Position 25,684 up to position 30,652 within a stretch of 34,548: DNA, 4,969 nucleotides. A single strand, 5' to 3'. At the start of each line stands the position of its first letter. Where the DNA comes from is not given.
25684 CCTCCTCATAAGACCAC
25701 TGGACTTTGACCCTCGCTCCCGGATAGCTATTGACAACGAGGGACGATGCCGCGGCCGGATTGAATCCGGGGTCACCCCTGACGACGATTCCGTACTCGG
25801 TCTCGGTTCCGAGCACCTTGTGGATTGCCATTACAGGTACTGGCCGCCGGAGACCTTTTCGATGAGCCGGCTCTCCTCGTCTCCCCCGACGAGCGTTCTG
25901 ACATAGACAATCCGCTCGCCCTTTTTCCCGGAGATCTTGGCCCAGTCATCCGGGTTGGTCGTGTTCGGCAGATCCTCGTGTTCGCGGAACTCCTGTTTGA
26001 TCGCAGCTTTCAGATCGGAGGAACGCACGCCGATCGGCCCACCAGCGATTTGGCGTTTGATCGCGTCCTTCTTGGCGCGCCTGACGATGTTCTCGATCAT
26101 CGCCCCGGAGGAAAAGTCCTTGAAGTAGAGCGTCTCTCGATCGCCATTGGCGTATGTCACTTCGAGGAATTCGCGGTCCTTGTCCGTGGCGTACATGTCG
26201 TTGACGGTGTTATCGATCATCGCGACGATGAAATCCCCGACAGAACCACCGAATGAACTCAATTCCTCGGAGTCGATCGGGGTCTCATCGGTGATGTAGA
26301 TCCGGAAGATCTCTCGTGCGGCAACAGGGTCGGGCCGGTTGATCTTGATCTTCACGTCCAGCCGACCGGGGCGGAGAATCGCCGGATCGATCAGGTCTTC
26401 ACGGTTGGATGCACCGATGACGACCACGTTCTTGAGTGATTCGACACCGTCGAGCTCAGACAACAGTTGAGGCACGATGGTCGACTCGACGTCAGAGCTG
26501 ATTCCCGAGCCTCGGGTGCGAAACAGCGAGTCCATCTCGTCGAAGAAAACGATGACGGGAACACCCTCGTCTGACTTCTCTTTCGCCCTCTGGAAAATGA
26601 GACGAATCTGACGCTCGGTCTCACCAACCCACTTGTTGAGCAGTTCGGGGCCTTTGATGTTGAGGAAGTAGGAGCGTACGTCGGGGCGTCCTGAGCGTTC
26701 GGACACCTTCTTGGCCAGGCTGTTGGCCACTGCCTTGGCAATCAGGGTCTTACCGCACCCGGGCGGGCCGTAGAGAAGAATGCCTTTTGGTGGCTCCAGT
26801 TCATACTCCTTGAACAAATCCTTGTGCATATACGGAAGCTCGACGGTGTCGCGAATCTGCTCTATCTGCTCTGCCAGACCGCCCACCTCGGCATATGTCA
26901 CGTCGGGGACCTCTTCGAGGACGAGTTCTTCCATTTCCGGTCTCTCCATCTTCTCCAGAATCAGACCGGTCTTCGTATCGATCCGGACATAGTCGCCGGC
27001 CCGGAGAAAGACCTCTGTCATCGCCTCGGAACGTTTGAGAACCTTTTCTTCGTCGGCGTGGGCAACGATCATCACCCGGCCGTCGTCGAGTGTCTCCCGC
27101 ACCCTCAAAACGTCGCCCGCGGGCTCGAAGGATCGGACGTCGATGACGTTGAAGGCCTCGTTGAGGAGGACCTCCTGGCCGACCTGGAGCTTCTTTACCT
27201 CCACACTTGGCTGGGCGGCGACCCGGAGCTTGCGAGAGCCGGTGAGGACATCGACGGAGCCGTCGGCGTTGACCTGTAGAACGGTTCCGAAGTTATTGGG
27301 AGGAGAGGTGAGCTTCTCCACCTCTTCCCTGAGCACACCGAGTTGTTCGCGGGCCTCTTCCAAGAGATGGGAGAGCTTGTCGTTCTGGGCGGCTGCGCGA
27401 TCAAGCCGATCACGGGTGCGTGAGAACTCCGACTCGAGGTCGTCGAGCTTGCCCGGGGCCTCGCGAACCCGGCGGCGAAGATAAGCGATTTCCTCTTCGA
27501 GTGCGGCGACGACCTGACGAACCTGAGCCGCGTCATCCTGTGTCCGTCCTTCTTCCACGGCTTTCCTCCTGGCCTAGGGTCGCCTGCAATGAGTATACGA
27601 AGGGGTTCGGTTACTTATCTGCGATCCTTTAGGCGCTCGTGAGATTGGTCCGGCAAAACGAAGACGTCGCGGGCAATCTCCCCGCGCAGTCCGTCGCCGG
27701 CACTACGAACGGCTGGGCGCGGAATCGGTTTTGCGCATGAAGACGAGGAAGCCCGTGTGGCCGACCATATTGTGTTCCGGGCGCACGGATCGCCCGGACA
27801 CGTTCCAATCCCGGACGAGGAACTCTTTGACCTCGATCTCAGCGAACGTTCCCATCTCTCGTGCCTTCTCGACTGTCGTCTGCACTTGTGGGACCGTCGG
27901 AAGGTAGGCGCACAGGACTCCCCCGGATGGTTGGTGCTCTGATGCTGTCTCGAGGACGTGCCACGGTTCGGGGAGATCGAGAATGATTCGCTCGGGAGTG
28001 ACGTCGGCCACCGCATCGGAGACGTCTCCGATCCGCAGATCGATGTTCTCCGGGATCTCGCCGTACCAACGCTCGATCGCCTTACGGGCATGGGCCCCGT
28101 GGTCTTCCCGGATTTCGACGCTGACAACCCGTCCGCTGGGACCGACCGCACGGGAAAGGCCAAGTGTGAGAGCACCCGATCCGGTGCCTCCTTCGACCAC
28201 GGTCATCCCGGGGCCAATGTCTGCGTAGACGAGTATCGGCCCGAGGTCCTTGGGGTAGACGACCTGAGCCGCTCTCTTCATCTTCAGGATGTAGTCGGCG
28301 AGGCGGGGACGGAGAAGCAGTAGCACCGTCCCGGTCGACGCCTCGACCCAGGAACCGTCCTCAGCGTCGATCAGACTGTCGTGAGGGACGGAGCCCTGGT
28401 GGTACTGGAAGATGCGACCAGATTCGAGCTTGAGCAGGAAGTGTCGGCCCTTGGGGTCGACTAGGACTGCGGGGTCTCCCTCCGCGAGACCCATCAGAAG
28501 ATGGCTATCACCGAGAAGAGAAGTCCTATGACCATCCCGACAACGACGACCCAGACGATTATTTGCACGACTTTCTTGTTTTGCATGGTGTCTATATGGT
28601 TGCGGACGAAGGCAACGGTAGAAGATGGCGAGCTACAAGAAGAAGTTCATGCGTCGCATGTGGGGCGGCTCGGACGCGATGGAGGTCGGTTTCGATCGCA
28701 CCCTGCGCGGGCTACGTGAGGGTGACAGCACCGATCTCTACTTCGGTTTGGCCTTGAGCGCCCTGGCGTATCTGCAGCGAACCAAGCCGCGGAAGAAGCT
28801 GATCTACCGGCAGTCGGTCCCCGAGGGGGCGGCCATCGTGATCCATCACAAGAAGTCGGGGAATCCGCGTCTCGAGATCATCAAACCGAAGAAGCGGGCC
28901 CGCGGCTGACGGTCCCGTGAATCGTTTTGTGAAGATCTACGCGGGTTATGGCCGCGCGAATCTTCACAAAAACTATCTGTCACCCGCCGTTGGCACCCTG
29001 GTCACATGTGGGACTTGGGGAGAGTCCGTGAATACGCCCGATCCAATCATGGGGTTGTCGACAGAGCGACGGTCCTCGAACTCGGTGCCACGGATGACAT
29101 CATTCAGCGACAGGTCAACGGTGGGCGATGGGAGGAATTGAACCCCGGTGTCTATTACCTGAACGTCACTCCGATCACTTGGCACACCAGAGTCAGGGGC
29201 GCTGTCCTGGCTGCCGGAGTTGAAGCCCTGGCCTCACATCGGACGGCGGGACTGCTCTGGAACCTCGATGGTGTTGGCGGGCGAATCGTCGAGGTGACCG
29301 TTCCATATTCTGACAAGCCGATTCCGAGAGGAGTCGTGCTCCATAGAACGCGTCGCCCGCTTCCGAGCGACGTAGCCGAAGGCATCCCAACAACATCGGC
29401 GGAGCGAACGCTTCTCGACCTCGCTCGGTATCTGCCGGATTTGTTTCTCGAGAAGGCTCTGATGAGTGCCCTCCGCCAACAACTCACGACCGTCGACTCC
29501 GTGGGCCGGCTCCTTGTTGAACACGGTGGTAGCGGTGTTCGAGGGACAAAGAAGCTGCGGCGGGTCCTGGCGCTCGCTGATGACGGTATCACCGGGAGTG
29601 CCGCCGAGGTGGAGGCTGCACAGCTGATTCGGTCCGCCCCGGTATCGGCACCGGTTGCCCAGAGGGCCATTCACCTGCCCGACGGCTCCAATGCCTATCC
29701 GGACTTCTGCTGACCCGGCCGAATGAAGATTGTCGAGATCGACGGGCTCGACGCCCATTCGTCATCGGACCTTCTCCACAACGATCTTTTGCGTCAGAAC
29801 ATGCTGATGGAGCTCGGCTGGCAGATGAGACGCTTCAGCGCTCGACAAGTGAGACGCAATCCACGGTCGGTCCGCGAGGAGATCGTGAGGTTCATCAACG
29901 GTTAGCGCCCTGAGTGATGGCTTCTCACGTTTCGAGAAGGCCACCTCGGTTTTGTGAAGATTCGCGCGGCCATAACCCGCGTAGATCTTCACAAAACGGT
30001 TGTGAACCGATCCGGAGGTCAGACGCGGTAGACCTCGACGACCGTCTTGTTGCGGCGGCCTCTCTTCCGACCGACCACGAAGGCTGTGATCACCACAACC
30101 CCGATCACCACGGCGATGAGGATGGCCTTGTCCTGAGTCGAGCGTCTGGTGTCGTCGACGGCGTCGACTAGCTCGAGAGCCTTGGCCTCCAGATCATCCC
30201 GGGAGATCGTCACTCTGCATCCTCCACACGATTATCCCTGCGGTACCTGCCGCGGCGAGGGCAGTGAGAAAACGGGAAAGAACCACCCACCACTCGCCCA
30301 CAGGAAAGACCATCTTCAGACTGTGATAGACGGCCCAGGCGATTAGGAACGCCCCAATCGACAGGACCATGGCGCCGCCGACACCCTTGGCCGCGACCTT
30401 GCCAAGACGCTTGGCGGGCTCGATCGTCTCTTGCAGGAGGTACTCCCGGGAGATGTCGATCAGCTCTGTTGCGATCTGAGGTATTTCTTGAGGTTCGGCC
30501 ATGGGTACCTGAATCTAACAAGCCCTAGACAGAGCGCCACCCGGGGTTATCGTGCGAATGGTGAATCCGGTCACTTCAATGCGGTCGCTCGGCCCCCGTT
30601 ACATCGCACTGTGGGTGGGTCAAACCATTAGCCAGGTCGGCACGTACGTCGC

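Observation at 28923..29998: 1,076-bp cassette bounded by perfect 49-bp inverted hairpin repeats, carrying only an HTH/DUF559 nuclease-fold gene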

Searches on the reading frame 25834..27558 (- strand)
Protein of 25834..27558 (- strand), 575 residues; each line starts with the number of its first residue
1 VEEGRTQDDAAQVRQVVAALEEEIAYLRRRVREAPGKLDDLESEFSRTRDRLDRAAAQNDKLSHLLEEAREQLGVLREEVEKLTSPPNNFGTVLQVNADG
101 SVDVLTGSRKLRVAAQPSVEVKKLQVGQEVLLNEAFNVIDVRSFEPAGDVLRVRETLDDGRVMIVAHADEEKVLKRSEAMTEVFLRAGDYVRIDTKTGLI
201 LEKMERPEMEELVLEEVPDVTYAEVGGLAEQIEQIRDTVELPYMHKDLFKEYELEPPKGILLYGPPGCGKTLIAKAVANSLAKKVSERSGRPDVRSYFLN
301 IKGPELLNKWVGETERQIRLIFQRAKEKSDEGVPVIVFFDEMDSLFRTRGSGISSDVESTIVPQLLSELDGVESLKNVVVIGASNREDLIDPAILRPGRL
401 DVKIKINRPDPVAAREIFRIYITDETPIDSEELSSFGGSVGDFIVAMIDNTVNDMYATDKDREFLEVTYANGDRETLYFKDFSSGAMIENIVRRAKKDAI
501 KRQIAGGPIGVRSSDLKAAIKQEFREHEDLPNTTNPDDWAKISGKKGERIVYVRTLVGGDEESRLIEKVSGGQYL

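Call 15: search_protein_families(library=pfam, proteins=[window:25834-27558:-], max_evalue=0.01)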
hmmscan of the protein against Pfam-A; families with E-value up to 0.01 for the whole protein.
window:25834-27558:- (575 aa): 18 families
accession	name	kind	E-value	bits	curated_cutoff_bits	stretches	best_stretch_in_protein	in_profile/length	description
PF00004.35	AAA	-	1.9e-38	132.3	21.2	1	260-407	1-130/131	ATPase family associated with various cellular activities (AAA)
PF17758.7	Prot_ATP_ID_OB_N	-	7.4e-20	70.9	23.4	1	90-149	2-62/62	Proteasomal ATPase OB N-terminal domain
PF16450.11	Prot_ATP_ID_OB_C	-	1.2e-12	47.9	23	1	150-203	1-54/56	Proteasomal ATPase OB C-terminal domain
PF13191.12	AAA_16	-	4e-06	27.9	32.6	1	255-313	22-85/167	AAA ATPase domain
PF13476.12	AAA_23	-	0.0003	21.9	27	1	251-336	12-87/201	AAA domain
PF05496.18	RuvB_N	-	0.00035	20.8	27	1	258-290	34-66/159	Holliday junction DNA helicase RuvB P-loop domain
PF01637.24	ATPase_2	-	0.0004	20.7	33.2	0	250-285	13-48/225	ATPase domain predominantly from Archaea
PF00910.28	RNA_helicase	-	0.00043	21.2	21.5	1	260-287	1-28/105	RNA helicase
PF13401.12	AAA_22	-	0.00058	20.6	27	1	260-354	8-97/130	AAA domain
PF07728.20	AAA_5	-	0.0009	19.7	22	1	260-290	2-33/139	AAA domain (dynein-related subfamily)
PF24883.2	NPHP3_N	-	0.0012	19.5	24.8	1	259-285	24-50/164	Nephrocystin 3, N-terminal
PF06068.19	TIP49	-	0.0026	17.5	23.8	0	258-285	51-78/347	TIP49 P-loop domain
PF07724.20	AAA_2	-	0.0029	18.1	27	0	260-347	6-89/166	AAA domain (Cdc48 subfamily)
PF01078.27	Mg_chelatase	-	0.0044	16.9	20.3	1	260-283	25-48/207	Magnesium chelatase, subunit ChlI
PF03528.20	Rabaptin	-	0.0045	16.2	26.7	1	5-83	168-247/486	Rabaptin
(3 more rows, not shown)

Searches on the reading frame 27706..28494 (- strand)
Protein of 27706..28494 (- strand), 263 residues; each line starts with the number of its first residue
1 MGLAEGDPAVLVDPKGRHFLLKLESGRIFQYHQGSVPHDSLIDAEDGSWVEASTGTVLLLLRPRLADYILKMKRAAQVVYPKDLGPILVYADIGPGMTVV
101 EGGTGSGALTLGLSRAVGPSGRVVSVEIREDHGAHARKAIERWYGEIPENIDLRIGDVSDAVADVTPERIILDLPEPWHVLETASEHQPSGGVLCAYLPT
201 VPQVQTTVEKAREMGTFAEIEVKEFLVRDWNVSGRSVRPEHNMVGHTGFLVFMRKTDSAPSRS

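Call 15: search_protein_families(library=pfam, proteins=[window:27706-28494:-], max_evalue=0.01)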
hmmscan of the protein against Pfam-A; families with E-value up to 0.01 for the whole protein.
window:27706-28494:- (263 aa): 8 families
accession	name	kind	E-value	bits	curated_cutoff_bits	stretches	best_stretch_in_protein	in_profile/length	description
PF08704.16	GCD14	-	1.1e-29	104.3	26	1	69-233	14-180/247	tRNA methyltransferase complex GCD14 subunit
PF14801.12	TrmI-like_N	-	1.9e-12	47.3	24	1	3-50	3-50/50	TrmI-like N-terminal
PF01135.25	PCMT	-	2.4e-08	34.5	20.3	1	68-168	46-143/210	Protein-L-isoaspartate(D-aspartate) O-methyltransferase (PCMT)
PF13847.12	Methyltransf_31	-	0.0012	18.9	27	1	95-195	3-108/145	Methyltransferase domain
PF13649.12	Methyltransf_25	-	0.0018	19.4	27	1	99-160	1-57/97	Methyltransferase domain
PF13578.12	Methyltransf_24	-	0.0037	18.6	26.3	1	100-167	1-66/105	Methyltransferase domain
PF02390.23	Methyltransf_4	-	0.0093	15.9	24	0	98-179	4-85/173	Putative methyltransferase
PF00398.26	RrnaAD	-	0.0095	15.5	24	0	87-139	22-71/263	Ribosomal RNA adenine dimethylase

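Call 44: find_related_loci(query=A3, collection=genome_contigs, flank=4500)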
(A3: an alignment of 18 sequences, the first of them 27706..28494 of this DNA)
Query A3 (263 aa) in genome_contigs; peptide patterns used: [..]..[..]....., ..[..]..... (x = any residue, [..] = any of these).
600 stretches matched a pattern (row limit reached: there are more); 594 encode a relative of the query (tblastn E <= 1e-3); the best 80 are kept; 80 distinct loci.
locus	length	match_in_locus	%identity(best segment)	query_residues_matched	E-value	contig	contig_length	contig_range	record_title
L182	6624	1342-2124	93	1-261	2e-164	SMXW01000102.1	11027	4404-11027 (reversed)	MAG: Acidobacteria bacterium isolate N075bin71 k141_1108048, whole genome shotgun sequence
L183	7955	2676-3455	76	1-260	3e-136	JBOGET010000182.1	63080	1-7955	MAG: Acidimicrobiia bacterium isolate M3-S_metabat2.bin.293 k127_1370887, whole genome shotgun sequence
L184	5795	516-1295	79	1-260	6e-136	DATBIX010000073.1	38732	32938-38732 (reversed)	MAG TPA_asm: Acidimicrobiia bacterium isolate SMAG_U3905 k141_396731, whole genome shotgun sequence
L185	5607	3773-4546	73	1-258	3e-131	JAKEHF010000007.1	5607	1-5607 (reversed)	MAG: Actinomycetota bacterium isolate PMV_6.36 PMV_6.36.k101_29489, whole genome shotgun sequence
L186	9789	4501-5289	74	1-263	3e-135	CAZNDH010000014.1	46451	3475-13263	MAG TPA_asm: uncultured Acidimicrobiaceae bacterium isolate SRP217488_co1_136 genome assembly, contig: NODE_296_length_4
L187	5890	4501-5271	80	1-257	3e-135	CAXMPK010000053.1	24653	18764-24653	MAG: uncultured Acidimicrobiia bacterium isolate 07C-BC-St04_bin.15.orig genome assembly, contig: k141_2188593, whole ge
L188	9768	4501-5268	70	1-256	3e-121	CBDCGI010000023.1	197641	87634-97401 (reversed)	MAG: Acidimicrobiia bacterium isolate f1d8734b-3c74-4def-a799-73aa9cfb23d1 genome assembly, contig: contig_23, whole gen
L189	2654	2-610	82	53-255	5e-117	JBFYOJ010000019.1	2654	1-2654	MAG: Acidimicrobiia bacterium isolate PPR_0124 k121_3584653, whole genome shotgun sequence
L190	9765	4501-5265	65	6-260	1e-111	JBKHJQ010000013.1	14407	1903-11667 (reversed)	MAG: Actinomycetota bacterium isolate D5M12_10 NODE_1663_length_14407_cov_5.299261, whole genome shotgun sequence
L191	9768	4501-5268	63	3-258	2e-106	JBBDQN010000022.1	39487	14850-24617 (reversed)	MAG: Acidimicrobiia bacterium isolate LejiaC_62_17 Lejia_C_2373_length_39487_cov_10, whole genome shotgun sequence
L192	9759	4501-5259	60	3-255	1e-103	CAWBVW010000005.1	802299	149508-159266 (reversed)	MAG: uncultured bacterium isolate MFD09779.bin.1.214 genome assembly, contig: contig_26524, whole genome shotgun sequenc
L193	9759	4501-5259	61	3-255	1e-100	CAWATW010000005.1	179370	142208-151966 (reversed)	MAG: uncultured bacterium isolate MFD09779.bin.1.206 genome assembly, contig: contig_38590, whole genome shotgun sequenc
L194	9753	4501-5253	59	5-255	6e-99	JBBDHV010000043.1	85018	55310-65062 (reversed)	MAG: Acidimicrobiia bacterium isolate LejiaA_66_105 Lejia_A_515_length_85018_cov_62, whole genome shotgun sequence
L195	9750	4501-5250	61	5-254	1e-96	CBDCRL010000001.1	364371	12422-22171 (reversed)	MAG: Acidimicrobiia bacterium isolate a5413b3d-67ee-41a5-a32c-3d802bad4828 genome assembly, contig: contig_1, whole geno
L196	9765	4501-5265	57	3-259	1e-96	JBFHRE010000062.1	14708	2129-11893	MAG: Acidimicrobiia bacterium isolate Mix_sand08.2021.06.Z.3 k141_1444639_length_14708_cov_12.0000, whole genome shotgun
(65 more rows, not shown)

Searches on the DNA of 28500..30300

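Call 32: search_rna_families(source=window, start=28500, end=30300, threshold=evalue, max_evalue=1)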
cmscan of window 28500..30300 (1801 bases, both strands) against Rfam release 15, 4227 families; matches with E-value up to 1: 0.
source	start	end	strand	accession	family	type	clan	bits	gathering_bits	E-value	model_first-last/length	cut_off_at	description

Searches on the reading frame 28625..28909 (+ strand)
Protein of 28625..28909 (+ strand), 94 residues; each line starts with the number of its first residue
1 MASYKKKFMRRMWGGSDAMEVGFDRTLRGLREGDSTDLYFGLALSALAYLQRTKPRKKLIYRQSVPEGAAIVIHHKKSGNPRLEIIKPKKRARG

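Call 15: search_protein_families(library=pfam, proteins=[window:28625-28906:+], max_evalue=0.01)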
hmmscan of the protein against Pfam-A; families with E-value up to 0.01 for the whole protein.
window:28625-28906:+ (94 aa): 0 families

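Call 51: find_encoding_contigs(protein=window:28625-28909:+, flank=3000, max_places=10)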
Protein window:28625-28909:+ (94 aa): 6 contigs read that carry it; 6 places shown.
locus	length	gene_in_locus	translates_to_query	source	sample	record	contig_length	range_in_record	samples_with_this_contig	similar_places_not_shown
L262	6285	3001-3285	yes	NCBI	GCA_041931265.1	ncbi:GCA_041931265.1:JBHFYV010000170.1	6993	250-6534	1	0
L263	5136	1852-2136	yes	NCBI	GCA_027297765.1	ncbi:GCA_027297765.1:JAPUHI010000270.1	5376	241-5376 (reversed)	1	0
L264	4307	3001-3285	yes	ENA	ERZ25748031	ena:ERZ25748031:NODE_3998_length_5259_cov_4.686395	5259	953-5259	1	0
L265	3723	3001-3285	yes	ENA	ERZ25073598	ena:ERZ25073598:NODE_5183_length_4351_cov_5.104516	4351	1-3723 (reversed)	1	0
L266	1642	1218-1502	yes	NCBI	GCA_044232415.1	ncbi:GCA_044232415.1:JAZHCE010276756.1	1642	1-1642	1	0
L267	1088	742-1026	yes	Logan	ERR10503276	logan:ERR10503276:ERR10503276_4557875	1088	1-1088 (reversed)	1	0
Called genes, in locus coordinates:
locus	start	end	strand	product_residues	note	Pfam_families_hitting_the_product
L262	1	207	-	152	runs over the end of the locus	PF03136:Pup_ligase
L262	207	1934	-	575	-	PF13191:AAA_16 (faint), PF17758:Prot_ATP_ID_OB_N, PF16450:Prot_ATP_ID_OB_C, PF00004:AAA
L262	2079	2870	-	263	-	PF14801:TrmI-like_N, PF08704:GCD14, PF01135:PCMT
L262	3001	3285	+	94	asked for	-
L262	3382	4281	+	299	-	PF04480:DUF559 (weak), PF18741:MTES_1575 (weak)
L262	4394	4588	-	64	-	-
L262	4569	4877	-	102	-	PF07332:Phage_holin_3_6 (weak)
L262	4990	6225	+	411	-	PF05977:MFS_3, PF07690:MFS_1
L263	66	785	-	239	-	PF17758:Prot_ATP_ID_OB_N, PF16450:Prot_ATP_ID_OB_C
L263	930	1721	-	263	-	PF14801:TrmI-like_N, PF08704:GCD14, PF01135:PCMT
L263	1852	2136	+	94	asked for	-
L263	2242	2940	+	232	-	-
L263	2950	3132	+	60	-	PF04480:DUF559 (weak), PF18741:MTES_1575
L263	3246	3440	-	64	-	-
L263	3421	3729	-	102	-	PF07332:Phage_holin_3_6 (weak)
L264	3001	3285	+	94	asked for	-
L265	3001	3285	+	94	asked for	-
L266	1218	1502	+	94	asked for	-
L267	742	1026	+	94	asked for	-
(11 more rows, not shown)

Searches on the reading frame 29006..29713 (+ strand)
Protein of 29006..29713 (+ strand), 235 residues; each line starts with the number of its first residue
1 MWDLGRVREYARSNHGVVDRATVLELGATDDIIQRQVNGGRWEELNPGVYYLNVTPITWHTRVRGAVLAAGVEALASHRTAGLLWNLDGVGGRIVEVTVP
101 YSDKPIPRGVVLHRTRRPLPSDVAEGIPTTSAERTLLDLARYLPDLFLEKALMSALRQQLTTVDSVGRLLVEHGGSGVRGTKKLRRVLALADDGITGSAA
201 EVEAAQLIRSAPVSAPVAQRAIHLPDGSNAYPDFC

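Call 52: find_encoding_contigs(protein=window:29006-29713:+, flank=3000, max_places=10)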
Protein window:29006-29713:+ (235 aa): no gene with exactly this product is on record in the collection.

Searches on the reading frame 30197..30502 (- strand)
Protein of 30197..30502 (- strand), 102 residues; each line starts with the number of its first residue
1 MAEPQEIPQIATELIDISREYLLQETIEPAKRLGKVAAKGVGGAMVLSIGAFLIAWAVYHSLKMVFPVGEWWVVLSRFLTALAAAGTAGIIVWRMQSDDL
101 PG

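Call 15: search_protein_families(library=pfam, proteins=[window:30197-30502:-], max_evalue=0.01)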
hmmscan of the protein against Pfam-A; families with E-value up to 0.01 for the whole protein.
window:30197-30502:- (102 aa): 1 family
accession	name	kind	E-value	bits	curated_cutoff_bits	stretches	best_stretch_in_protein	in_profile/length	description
PF07332.16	Phage_holin_3_6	-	2.8e-05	24.6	28.4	1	19-95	19-93/116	Putative Actinobacterial Holin-X, holin superfamily III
